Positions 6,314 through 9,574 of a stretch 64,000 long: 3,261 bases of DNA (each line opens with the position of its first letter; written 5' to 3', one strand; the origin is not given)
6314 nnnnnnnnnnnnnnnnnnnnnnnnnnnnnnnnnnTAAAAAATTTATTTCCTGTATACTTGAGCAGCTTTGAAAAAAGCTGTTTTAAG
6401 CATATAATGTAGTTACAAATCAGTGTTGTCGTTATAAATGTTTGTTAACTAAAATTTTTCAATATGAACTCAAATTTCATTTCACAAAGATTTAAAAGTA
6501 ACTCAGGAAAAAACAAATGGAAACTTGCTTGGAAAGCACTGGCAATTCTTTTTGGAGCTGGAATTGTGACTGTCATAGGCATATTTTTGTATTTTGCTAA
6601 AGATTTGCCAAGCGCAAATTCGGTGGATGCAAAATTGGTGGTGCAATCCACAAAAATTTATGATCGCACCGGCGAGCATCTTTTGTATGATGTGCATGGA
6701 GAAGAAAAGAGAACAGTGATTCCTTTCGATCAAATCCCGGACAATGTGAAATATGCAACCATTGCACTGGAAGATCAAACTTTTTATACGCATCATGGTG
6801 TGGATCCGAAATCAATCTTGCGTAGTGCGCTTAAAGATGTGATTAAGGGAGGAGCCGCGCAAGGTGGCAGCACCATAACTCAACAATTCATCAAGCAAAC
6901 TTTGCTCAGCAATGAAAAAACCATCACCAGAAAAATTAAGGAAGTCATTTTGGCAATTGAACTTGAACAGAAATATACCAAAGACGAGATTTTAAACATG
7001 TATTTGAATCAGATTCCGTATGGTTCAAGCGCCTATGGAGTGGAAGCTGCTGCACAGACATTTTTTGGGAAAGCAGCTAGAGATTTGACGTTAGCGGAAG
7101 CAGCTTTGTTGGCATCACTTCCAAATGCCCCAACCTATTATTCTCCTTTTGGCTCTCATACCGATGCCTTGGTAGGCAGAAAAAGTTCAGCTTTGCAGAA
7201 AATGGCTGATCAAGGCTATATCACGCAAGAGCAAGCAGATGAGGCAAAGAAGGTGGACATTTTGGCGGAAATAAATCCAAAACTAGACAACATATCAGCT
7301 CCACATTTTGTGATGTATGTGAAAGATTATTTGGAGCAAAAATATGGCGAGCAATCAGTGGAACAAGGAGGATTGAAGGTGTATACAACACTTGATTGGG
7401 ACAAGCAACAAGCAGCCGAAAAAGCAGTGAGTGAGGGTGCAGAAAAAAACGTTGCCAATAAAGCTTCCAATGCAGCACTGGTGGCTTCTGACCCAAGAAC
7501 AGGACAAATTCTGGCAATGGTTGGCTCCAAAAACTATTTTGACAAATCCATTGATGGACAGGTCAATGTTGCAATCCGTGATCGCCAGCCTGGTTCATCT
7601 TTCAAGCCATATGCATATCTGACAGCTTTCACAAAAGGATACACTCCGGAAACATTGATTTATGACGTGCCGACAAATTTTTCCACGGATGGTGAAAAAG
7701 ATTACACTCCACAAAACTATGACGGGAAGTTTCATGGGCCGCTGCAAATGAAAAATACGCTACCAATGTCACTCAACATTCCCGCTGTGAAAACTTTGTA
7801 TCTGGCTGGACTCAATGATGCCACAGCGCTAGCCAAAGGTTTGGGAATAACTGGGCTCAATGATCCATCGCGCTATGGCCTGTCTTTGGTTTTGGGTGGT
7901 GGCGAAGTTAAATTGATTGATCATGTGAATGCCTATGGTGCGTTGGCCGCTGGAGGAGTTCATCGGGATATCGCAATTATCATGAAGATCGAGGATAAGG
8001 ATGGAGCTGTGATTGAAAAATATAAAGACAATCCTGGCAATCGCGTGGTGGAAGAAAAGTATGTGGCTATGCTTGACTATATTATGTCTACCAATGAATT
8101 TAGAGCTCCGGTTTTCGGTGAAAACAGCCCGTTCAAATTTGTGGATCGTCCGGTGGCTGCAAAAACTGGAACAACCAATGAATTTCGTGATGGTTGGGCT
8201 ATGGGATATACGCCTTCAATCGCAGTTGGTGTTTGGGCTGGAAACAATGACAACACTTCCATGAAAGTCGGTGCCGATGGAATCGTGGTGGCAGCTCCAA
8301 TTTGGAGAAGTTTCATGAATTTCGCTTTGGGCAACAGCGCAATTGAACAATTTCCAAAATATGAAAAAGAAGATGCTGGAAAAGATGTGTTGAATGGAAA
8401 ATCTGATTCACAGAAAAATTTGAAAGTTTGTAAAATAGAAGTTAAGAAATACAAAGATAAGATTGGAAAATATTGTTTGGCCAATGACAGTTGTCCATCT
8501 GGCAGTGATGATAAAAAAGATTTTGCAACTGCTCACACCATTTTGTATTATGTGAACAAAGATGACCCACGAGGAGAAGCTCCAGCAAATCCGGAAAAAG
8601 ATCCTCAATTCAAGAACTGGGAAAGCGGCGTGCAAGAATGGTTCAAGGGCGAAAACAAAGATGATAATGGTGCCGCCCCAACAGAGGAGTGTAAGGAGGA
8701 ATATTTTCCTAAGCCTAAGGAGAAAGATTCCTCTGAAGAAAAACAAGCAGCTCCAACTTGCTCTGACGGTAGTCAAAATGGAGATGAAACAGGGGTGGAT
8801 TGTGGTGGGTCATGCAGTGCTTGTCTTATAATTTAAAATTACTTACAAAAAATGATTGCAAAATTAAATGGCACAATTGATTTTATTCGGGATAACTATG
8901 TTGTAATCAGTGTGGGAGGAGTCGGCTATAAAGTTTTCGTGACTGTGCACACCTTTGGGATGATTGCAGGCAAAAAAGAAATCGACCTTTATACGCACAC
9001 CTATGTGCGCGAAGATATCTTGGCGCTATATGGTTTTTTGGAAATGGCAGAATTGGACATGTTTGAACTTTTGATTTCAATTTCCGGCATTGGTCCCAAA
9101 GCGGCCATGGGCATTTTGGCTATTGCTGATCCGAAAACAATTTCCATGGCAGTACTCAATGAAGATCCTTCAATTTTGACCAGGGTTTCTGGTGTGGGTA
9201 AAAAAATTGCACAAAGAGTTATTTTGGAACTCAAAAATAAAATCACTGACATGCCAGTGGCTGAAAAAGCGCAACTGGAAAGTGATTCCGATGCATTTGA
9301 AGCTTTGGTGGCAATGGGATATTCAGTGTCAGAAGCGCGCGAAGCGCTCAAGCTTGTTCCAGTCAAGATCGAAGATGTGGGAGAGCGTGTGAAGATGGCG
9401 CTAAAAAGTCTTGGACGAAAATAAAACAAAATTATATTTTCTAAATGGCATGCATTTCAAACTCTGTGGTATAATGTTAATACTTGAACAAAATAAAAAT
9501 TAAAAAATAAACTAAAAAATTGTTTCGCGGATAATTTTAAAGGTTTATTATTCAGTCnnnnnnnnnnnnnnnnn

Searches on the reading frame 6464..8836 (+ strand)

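Call 70: search_protein_families(library=pfam, max_evalue=1e-8, proteins=[window:6464-8836:+])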
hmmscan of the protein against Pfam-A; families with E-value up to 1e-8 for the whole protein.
window:6464-8836:+ (790 aa): 2 families
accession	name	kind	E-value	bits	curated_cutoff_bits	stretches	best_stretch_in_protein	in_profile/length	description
PF00912.28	Transgly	-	7.7e-63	211.6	27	1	74-247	5-177/178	Transglycosylase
PF00905.27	Transpeptidase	-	1.2e-21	77.7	22.1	1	338-618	2-298/299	Penicillin binding protein transpeptidase domain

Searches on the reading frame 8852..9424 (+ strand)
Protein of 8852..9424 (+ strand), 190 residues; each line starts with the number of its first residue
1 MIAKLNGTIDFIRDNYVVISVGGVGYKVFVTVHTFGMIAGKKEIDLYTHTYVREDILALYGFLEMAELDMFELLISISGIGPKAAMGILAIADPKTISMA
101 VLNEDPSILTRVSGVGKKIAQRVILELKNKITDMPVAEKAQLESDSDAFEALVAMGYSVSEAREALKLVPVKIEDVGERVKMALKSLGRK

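Call 70: search_protein_families(library=pfam, max_evalue=1e-8, proteins=[window:8852-9424:+])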
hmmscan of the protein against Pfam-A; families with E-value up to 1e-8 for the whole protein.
window:8852-9424:+ (190 aa): 2 families
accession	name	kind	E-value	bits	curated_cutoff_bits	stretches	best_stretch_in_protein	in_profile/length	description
PF01330.27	RuvA_N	-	2.6e-20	72.7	23.6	1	1-61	1-61/61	RuvA N terminal domain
PF14520.12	HHH_5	-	1.3e-15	58.1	27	1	71-128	1-56/57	Helix-hairpin-helix domain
